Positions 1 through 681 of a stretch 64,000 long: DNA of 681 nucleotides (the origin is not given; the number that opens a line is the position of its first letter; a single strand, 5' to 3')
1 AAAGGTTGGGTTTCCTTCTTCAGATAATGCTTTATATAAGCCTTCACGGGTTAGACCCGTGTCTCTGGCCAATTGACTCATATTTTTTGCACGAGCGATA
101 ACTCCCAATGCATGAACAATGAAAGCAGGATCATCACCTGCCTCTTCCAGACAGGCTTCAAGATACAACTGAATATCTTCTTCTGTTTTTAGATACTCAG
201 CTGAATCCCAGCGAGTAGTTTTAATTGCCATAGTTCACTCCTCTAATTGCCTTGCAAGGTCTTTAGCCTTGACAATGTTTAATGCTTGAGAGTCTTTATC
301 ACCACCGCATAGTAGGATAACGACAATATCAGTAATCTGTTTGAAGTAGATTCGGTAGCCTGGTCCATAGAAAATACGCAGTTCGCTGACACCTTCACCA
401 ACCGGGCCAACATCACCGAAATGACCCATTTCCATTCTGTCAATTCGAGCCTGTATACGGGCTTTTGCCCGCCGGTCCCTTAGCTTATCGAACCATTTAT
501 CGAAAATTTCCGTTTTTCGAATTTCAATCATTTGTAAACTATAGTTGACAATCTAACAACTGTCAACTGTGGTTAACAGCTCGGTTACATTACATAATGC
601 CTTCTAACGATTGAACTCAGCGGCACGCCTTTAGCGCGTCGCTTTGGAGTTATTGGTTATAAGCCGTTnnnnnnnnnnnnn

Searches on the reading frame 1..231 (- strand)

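Call 96: search_protein_families(library=ncbifam, proteins=[window:1-231:-], max_evalue=0.001)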
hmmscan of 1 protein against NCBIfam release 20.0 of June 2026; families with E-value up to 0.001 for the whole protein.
window:1-231:- (77 aa): 1 family
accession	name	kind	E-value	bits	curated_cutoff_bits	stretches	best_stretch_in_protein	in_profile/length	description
TIGR02684.1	dnstrm_HI1420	hypoth_equivalog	8e-30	102.9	53.7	1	4-77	1-72/89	addiction module antidote protein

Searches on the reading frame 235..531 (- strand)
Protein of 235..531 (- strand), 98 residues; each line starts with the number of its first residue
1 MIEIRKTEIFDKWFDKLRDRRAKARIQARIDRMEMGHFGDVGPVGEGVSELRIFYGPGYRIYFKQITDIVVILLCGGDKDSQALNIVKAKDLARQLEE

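Call 3: search_protein_families(library=pfam, proteins=[window:235-531:-], max_evalue=1)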
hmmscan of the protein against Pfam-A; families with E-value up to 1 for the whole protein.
window:235-531:- (98 aa): 1 family
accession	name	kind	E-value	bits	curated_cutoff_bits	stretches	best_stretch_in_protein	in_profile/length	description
PF05973.20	Gp49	-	0.00011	22.7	23.9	1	12-93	1-85/90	Phage derived protein Gp49-like (DUF891)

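Call 4: search_protein_families(library=padloc, proteins=[window:235-531:-], max_evalue=1)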
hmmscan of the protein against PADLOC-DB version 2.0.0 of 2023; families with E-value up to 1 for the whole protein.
window:235-531:- (98 aa): 4 families
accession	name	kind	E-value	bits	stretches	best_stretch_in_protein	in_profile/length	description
PDLC03897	NsnC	-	0.0002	19.1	1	47-96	243-294/298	-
PDLC04756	PDC-M64B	-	0.0046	15.1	1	37-85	66-114/160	-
PDLC03894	NsnC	-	0.005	14.4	1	7-92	192-284/294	-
PDLC04755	PDC-M64B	-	0.026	12.6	1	58-83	94-119/166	-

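Call 5: search_protein_families(library=ncbifam, proteins=[window:235-531:-], max_evalue=1)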
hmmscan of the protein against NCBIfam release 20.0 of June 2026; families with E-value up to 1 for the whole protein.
window:235-531:- (98 aa): 1 family
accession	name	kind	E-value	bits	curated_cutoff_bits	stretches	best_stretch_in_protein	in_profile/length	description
TIGR02683.1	upstrm_HI1419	hypoth_equivalog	1.3e-38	131.3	62.85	1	3-95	2-94/95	type II toxin-antitoxin system RelE/ParE family toxin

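Call 45: find_encoding_contigs(protein=window:235-531:-, flank=10000, max_places=5)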
Protein window:235-531:- (98 aa): no gene with exactly this product is on record in the collection.
